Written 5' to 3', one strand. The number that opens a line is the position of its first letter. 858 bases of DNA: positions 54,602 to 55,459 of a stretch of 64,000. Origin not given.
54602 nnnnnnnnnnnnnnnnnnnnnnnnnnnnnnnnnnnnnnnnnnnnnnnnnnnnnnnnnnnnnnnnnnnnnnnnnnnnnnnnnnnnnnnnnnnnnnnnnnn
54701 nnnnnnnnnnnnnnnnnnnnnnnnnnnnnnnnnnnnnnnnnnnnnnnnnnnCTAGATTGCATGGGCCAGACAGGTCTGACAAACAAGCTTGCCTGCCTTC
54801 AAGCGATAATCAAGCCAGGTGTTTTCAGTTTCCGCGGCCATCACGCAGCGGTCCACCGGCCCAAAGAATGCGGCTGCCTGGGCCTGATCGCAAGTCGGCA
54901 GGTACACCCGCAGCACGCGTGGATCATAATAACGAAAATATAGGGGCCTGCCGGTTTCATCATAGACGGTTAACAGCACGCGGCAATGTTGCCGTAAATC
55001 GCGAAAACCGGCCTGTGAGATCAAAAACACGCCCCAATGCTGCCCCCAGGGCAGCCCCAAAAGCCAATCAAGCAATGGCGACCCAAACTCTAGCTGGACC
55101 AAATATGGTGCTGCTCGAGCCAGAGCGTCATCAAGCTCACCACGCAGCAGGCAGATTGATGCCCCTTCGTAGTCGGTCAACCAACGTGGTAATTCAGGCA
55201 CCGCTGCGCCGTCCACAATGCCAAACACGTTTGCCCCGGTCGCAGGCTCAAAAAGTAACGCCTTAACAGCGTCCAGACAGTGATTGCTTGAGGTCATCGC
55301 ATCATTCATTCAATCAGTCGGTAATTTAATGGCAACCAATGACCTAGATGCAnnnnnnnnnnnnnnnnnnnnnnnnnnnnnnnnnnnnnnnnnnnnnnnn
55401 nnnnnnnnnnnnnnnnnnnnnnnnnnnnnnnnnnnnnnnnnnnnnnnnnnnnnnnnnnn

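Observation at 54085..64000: Distal end of a T6SS locus with a small SAM-methyltransferase-like gene in the effector position after VgrG-DUF4123, and a TPR-methyltransferase and LysM protein inside the locus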

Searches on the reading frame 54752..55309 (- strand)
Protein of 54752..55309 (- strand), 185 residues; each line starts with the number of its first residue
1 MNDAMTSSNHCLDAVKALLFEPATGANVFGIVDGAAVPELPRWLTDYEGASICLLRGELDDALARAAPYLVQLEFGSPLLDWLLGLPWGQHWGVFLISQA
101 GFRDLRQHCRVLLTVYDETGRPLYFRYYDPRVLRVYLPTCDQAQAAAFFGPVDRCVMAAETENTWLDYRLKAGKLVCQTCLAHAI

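Call 4: search_protein_families(library=pfam, proteins=[window:54752-55309:-], max_evalue=0.1)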
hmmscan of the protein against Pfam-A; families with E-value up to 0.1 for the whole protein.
window:54752-55309:- (185 aa): 2 families
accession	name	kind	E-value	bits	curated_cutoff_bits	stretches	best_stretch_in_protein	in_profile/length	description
PF13503.11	DUF4123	-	1e-29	103.6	25.8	1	29-146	2-118/119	Domain of unknown function (DUF4123)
PF04413.22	Glycos_transf_N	-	0.041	13.9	23.9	1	103-183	40-120/179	3-Deoxy-D-manno-octulosonic-acid transferase (kdotransferase)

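Call 5: search_protein_families(library=ncbifam, proteins=[window:54752-55309:-], max_evalue=0.1)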
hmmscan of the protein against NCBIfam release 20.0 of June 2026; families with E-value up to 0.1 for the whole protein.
window:54752-55309:- (185 aa): 1 family
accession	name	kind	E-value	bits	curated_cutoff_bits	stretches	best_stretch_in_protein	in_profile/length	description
NF053803.1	Tla1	equivalog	1.1e-09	38.3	200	1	50-152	42-148/245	toxin Tle1 chaperone Tla1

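Call 32: find_homologous_proteins(query=window:54752-55309:-, max_evalue=1e-10)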
Query window:54752-55309:- (185 aa): 2925 proteins with E <= 1e-10 among 3194 candidates; the best 120 are listed.
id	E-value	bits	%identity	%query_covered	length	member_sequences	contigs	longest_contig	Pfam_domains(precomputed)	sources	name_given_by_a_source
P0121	1.5e-124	431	100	100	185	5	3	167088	PF13503.12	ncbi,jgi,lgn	-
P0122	7.2e-51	191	48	92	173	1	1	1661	PF13503.12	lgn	-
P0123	3.1e-50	189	53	90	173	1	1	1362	PF13503.12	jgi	-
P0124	5.2e-50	188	52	90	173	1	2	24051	PF13503.12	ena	-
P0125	3.7e-49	185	50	90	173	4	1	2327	PF13503.12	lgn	-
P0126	1.1e-48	184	50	90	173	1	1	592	PF13503.12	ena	-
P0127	1.0e-47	180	49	96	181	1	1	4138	PF13503.12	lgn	-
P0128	1.6e-47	180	48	93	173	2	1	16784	PF13503.12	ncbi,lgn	-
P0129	1.6e-47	180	55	83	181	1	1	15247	PF13503.12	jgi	jgi:hypothetical protein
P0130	2.5e-47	179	49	96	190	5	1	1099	PF13503.12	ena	-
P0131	5.0e-47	178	48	94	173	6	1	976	PF13503.12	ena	-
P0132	7.3e-47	178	47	93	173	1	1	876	PF13503.12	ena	-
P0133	2.1e-46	176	49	92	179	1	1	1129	PF13503.12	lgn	-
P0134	2.4e-46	176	46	92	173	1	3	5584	PF13503.12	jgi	jgi:hypothetical protein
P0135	3.5e-46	175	52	81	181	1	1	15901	PF13503.12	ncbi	-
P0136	6.0e-46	175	50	90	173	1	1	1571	PF13503.12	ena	-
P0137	1.1e-45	174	48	93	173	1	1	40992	PF13503.12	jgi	-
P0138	1.6e-45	173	48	90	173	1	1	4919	PF13503.12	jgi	jgi:hypothetical protein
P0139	4.2e-45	172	49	90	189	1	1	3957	PF13503.12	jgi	jgi:hypothetical protein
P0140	8.1e-45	171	52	89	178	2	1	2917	PF13503.12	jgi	jgi:hypothetical protein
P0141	1.3e-44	170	47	92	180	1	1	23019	PF13503.12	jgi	jgi:hypothetical protein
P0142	1.7e-44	170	48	93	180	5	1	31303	PF13503.12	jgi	jgi:hypothetical protein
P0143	1.7e-44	170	50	84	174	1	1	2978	PF13503.12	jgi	jgi:Domain of unknown function (DUF4123)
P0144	2.4e-44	169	47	90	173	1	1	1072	PF13503.12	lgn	-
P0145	2.8e-44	169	47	84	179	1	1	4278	PF13503.12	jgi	jgi:hypothetical protein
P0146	2.9e-44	169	46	89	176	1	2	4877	PF13503.12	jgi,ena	-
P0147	2.9e-44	169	52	87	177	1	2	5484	PF13503.12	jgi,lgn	-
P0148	4.3e-44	169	45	92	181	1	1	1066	PF13503.12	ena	-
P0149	5.5e-44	168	48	91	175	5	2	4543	PF13503.12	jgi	jgi:Domain of unknown function (DUF4123)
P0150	5.5e-44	168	52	87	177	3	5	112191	PF13503.12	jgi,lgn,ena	jgi:hypothetical protein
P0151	6.2e-44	168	49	79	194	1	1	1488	PF13503.12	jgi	jgi:hypothetical protein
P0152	1.0e-43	167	47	91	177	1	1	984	PF13503.12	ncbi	-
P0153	1.3e-43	167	51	82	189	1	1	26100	PF13503.12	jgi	jgi:hypothetical protein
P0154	1.3e-43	167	47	92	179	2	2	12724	PF13503.12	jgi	jgi:hypothetical protein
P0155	1.6e-43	167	44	96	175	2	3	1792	PF13503.12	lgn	-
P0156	1.7e-43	167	47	92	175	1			PF13503.12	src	-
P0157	1.7e-43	167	47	91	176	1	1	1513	PF13503.12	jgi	jgi:hypothetical protein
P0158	2.1e-43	166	46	90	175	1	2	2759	PF13503.12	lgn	-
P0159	2.3e-43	166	48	91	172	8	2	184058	PF13503.12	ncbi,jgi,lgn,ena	jgi:hypothetical protein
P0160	2.5e-43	166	48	91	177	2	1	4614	PF13503.12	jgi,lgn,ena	-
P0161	2.5e-43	166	50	81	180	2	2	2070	PF13503.12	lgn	-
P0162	2.7e-43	166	50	81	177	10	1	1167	PF13503.12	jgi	-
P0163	3.0e-43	166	47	92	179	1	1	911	PF13503.12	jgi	jgi:hypothetical protein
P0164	3.2e-43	166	52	83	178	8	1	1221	PF13503.12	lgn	-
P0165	3.2e-43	166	49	88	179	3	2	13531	PF13503.12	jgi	jgi:hypothetical protein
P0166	3.2e-43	166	49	92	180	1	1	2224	PF13503.12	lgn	-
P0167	3.3e-43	166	48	90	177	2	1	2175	PF13503.12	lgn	-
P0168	3.5e-43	166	45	93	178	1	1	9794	PF13503.12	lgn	-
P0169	3.6e-43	166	49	94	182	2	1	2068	PF13503.12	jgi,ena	-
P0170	5.2e-43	165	49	82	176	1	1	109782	PF13503.12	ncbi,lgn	ncbi:MAG: DUF4123 domain-containing protein [Gammaproteobacteria bacterium]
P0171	5.3e-43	165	48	84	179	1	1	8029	PF13503.12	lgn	-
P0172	6.2e-43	165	48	86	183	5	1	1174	PF13503.12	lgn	-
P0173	6.2e-43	165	45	93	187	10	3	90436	PF13503.12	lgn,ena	-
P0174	6.3e-43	165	47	91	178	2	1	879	PF13503.12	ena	-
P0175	6.4e-43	165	47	90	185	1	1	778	PF13503.12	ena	-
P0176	6.7e-43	165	44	92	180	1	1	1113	PF13503.12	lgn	-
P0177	7.1e-43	165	48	92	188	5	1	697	PF13503.12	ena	-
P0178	8.1e-43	164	51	88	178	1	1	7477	PF13503.12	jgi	jgi:hypothetical protein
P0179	9.3e-43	164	45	90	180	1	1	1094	PF13503.12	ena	-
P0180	9.8e-43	164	52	82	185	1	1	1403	PF13503.12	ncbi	-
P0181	9.9e-43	164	50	88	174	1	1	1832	PF13503.12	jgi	jgi:hypothetical protein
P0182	9.9e-43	164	46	91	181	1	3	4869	PF13503.12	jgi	jgi:hypothetical protein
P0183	1.0e-42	164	50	83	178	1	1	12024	PF13503.12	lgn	-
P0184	1.0e-42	164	51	85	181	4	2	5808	PF13503.12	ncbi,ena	-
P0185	1.1e-42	164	48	82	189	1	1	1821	PF13503.12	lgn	-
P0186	1.1e-42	164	50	82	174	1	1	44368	PF13503.12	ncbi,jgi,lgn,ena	-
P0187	1.2e-42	164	48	81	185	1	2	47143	PF13503.12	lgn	-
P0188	1.2e-42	164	49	83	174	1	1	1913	PF13503.12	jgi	jgi:hypothetical protein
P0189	1.3e-42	164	50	85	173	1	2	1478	PF13503.12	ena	-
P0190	1.3e-42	164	46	92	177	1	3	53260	PF13503.12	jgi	jgi:hypothetical protein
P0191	1.4e-42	164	46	89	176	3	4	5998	PF13503.12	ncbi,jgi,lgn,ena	-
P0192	1.5e-42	164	52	82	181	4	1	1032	PF13503.12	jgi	jgi:hypothetical protein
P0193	1.5e-42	164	47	91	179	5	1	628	PF13503.12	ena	-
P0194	1.5e-42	164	44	92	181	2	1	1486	PF13503.12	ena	-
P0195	1.7e-42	163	51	90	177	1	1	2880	PF13503.12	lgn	-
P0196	1.7e-42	163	50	82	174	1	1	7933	PF13503.12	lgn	-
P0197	1.7e-42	163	46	93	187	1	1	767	PF13503.12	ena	-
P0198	1.9e-42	163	44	95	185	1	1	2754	PF13503.12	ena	-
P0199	2.0e-42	163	47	90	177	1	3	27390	PF13503.12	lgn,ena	-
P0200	2.0e-42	163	48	94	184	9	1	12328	PF13503.12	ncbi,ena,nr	ncbi:MAG: DUF4123 domain-containing protein [Gammaproteobacteria bacterium]|nr:DUF4123 domain-contai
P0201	2.0e-42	163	50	81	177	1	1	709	PF13503.12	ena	-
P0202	2.0e-42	163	47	92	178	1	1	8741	PF13503.12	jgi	jgi:hypothetical protein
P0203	2.4e-42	163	51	81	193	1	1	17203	PF13503.12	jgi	jgi:hypothetical protein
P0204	2.5e-42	163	48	88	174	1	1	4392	PF13503.12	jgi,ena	jgi:hypothetical protein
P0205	2.7e-42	163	49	83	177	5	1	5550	PF13503.12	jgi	jgi:hypothetical protein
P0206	2.7e-42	163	52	81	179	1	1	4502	PF13503.12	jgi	jgi:hypothetical protein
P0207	2.9e-42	163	49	83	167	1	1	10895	PF13503.12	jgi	jgi:hypothetical protein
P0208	3.0e-42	163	46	89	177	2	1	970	PF13503.12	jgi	jgi:hypothetical protein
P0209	3.4e-42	162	50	82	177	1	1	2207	PF13503.12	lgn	-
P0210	3.6e-42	162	52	77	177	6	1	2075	PF13503.12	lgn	-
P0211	3.7e-42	162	49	82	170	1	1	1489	PF13503.12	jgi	jgi:hypothetical protein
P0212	3.9e-42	162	45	96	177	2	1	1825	PF13503.12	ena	-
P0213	4.5e-42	162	47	94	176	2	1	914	PF13503.12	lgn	-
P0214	5.3e-42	162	50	82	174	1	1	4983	PF13503.12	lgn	-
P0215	5.3e-42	162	50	82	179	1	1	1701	PF13503.12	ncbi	-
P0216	5.4e-42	162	50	82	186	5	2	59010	PF13503.12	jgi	jgi:hypothetical protein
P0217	5.8e-42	162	48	92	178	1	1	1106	PF13503.12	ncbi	-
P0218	5.9e-42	162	51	81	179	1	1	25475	PF13503.12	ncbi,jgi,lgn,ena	-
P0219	6.4e-42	162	50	87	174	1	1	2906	PF13503.12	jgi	jgi:hypothetical protein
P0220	6.6e-42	162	45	95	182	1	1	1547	PF13503.12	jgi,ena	jgi:hypothetical protein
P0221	6.9e-42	161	45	94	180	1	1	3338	PF13503.12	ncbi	-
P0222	6.9e-42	161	48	91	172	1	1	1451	PF13503.12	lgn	-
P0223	7.0e-42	161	47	90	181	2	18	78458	PF13503.12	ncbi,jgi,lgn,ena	jgi:hypothetical protein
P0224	7.2e-42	161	56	73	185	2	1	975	PF13503.12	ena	-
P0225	7.4e-42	161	49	83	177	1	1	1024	PF13503.12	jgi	jgi:hypothetical protein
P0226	8.0e-42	161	51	81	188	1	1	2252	PF13503.12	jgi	jgi:hypothetical protein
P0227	8.2e-42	161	43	95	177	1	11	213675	PF13503.12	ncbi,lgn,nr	ncbi:MAG: DUF4123 domain-containing protein [Gammaproteobacteria bacterium]|nr:DUF4123 domain-contai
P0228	8.4e-42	161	51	82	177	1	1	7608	PF13503.12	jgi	jgi:hypothetical protein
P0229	8.6e-42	161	46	92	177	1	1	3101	PF13503.12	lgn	-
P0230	9.7e-42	161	47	90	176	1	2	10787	PF13503.12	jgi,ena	jgi:hypothetical protein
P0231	9.8e-42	161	45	92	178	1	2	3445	PF13503.12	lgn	-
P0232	9.8e-42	161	50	80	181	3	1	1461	PF13503.12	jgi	jgi:hypothetical protein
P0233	9.9e-42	161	50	81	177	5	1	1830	PF13503.12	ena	-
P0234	1.0e-41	161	50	89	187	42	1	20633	PF13503.12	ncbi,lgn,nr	ncbi:MAG: DUF4123 domain-containing protein [Candidatus Contendobacter sp.]|nr:DUF4123 domain-contai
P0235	1.0e-41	161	47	91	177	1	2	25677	PF13503.12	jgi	jgi:hypothetical protein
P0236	1.1e-41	161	48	90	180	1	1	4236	PF13503.12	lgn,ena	-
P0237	1.1e-41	161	48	90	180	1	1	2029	PF13503.12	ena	-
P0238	1.1e-41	161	43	95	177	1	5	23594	PF13503.12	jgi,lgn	jgi:hypothetical protein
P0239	1.1e-41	161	49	82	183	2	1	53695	PF13503.12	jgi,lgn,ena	jgi:hypothetical protein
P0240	1.1e-41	161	47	92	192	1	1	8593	PF13503.12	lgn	-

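Call 33: find_encoding_contigs(protein=P0124, flank=10000, max_places=2)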
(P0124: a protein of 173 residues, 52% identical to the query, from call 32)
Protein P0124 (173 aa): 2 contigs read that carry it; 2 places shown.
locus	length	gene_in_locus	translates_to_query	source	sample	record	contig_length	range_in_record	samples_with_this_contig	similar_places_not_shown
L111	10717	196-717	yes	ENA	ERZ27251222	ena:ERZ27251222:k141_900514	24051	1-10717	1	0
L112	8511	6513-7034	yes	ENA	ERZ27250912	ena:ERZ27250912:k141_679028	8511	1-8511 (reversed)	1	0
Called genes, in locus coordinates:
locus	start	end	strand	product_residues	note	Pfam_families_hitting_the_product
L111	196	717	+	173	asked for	PF13503:DUF4123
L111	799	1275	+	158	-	PF05685:Uma2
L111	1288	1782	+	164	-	PF05488:PAAR_motif (weak)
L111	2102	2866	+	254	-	-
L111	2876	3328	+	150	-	-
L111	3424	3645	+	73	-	-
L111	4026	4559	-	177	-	PF23835:DUF7205 (weak)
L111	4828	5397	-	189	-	PF05685:Uma2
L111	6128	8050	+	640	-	PF13292:DXP_synthase_N, PF00676:E1_dh, PF02775:TPP_enzyme_C (weak), PF02779:Transket_pyr, PF02780:Transketolase_C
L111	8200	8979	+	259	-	PF00753:Lactamase_B, PF12706:Lactamase_B_2 (weak), PF16123:HAGH_C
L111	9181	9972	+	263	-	PF00142:Fer4_NifH (faint), PF01656:CbiA, PF02374:ArsA_ATPase (weak), PF09140:MipZ (faint), PF10609:ParA, PF13614:AAA_31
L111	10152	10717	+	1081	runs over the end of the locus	PF04257:RecC_N, PF27451:RecC_4th, PF17946:RecC_C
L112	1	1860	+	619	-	?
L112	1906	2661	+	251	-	-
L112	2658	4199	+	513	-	PF13424:TPR_12, PF13432:TPR_16, PF23914:TPR_CcmH_CycH, PF00515:TPR_1, PF07719:TPR_2, PF13424:TPR_12, PF14559:TPR_19, PF13424:TPR_12, +28 more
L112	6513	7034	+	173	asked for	PF13503:DUF4123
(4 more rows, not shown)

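Call 34: find_encoding_contigs(protein=P0129, flank=10000, max_places=2)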
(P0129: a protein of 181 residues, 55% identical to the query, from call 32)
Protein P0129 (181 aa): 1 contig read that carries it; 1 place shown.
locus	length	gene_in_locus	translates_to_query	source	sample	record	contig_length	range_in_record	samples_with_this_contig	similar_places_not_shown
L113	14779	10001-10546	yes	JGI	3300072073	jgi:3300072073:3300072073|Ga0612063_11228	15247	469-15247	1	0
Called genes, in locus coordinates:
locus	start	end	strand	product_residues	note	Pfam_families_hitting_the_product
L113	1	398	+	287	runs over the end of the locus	?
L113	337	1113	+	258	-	PF05947:T6SS_TssF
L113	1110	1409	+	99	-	PF05947:T6SS_TssF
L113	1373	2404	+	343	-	PF06996:T6SS_TssG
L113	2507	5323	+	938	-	PF13401:AAA_22 (faint), PF13191:AAA_16, PF23569:NBD_SMAX1 (weak), PF00004:AAA, PF17871:AAA_lid_9, PF07724:AAA_2, PF07728:AAA_5 (weak), PF10431:ClpB_D2-small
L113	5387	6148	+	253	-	-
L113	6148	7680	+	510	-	PF13432:TPR_16 (weak), PF13414:TPR_11, PF13432:TPR_16, PF13489:Methyltransf_23, PF13649:Methyltransf_25, PF13847:Methyltransf_31, PF08241:Methyltransf_11, PF08242:Methyltransf_12, +18 more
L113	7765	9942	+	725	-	PF05954:Phage_GPD, PF04717:Phage_base_V, PF22178:Gp5_trimer_C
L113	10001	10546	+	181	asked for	PF13503:DUF4123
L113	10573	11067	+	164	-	PF05488:PAAR_motif (weak)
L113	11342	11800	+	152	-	PF14252:DUF4347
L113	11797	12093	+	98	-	-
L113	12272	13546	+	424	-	PF02350:Epimerase_2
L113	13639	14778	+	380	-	?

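Call 35: find_encoding_contigs(protein=P0150, flank=10000, max_places=3)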
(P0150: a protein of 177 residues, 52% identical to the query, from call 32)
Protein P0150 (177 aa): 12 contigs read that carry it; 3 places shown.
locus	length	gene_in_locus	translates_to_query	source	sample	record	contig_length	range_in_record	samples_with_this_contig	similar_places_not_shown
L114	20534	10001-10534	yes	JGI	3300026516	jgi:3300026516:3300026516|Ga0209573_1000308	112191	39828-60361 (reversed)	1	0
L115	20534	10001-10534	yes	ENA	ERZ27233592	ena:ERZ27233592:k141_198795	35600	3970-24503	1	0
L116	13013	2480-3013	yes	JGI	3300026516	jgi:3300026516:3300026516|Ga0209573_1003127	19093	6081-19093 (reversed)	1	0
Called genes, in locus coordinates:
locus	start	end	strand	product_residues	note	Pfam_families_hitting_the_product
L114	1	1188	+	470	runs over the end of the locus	PF04375:HemX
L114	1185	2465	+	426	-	PF07219:HemY_N, PF13428:TPR_14 (faint), PF14559:TPR_19 (faint)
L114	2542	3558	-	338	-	PF00111:Fer2, PF00970:FAD_binding_6, PF00175:NAD_binding_1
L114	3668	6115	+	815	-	-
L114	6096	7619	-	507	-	PF05591:T6SS_VipA, PF05943:VipB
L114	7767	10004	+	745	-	PF05954:Phage_GPD, PF04717:Phage_base_V, PF22178:Gp5_trimer_C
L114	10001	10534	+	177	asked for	PF13503:DUF4123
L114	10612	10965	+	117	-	-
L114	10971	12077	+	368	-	-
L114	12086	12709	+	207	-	-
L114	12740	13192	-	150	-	PF01957:NfeD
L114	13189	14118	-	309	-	PF01145:Band_7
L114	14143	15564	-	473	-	-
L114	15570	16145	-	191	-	PF06938:DUF1285_N, PF21028:DUF1285_C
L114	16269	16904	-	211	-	PF01464:SLT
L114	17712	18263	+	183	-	PF01923:Cob_adeno_trans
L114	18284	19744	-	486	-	PF00072:Response_reg, PF00158:Sigma54_activat, PF14532:Sigma54_activ_2, PF25601:AAA_lid_14, PF02954:HTH_8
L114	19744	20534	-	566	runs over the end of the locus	PF25323:6TM_PilS, PF00512:HisKA, PF02518:HATPase_c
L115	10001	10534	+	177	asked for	PF13503:DUF4123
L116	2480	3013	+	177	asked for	PF13503:DUF4123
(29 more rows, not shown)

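Call 38: search_protein_families(library=ncbifam, proteins=[L113:11342-11800:+, L111:2102-2866:+, L111:2876-3328:+, L114:10971-12077:+, L114:12086-12709:+], max_evalue=0.01)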
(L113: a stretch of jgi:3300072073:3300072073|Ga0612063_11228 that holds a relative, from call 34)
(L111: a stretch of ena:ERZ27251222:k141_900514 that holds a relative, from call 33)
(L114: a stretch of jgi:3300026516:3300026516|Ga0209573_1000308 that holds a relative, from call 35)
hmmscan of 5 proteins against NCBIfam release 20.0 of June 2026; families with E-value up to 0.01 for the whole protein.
L113:11342-11800:+ (152 aa): 0 families

L111:2102-2866:+ (254 aa): 0 families

L111:2876-3328:+ (150 aa): 0 families

L114:10971-12077:+ (368 aa): 0 families

L114:12086-12709:+ (207 aa): 0 families

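Call 39: search_protein_families(library=pfam, proteins=[L113:11342-11800:+, L111:2102-2866:+, L111:2876-3328:+, L114:10971-12077:+, L114:12086-12709:+], max_evalue=0.01)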
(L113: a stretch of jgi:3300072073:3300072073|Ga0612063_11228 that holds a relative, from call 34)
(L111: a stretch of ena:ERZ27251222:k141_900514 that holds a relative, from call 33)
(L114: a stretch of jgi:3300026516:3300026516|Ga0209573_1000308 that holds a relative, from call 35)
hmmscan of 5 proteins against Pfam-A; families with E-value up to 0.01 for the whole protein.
L113:11342-11800:+ (152 aa): 1 family
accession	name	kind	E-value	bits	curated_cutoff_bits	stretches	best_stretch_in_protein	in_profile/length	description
PF14252.11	DUF4347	-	1.8e-09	38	24.6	1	33-122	32-125/164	Domain of unknown function (DUF4347)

L111:2102-2866:+ (254 aa): 0 families

L111:2876-3328:+ (150 aa): 0 families

L114:10971-12077:+ (368 aa): 0 families

L114:12086-12709:+ (207 aa): 2 families
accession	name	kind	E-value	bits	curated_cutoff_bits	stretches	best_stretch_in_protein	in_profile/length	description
PF13646.12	HEAT_2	-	0.00031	21.4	27.7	0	72-110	2-40/88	HEAT repeats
PF01602.26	Adaptin_N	-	0.0059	15.7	37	1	58-97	401-440/524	Adaptin N terminal region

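Call 56: search_protein_families(library=pfam, proteins=[L114:10612-10965:+, L111:3424-3645:+, L113:11797-12093:+], max_evalue=0.001)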
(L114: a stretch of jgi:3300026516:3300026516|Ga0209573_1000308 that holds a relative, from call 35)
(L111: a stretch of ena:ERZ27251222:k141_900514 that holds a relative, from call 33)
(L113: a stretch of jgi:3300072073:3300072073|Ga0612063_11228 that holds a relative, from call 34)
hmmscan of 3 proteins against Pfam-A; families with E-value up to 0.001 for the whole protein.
L114:10612-10965:+ (117 aa): 0 families

L111:3424-3645:+ (73 aa): 0 families

L113:11797-12093:+ (98 aa): 0 families

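Call 66: search_protein_families(library=padloc, proteins=[window:54752-55309:-], max_evalue=0.01)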
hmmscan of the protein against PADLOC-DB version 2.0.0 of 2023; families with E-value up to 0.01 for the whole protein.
window:54752-55309:- (185 aa): 0 families
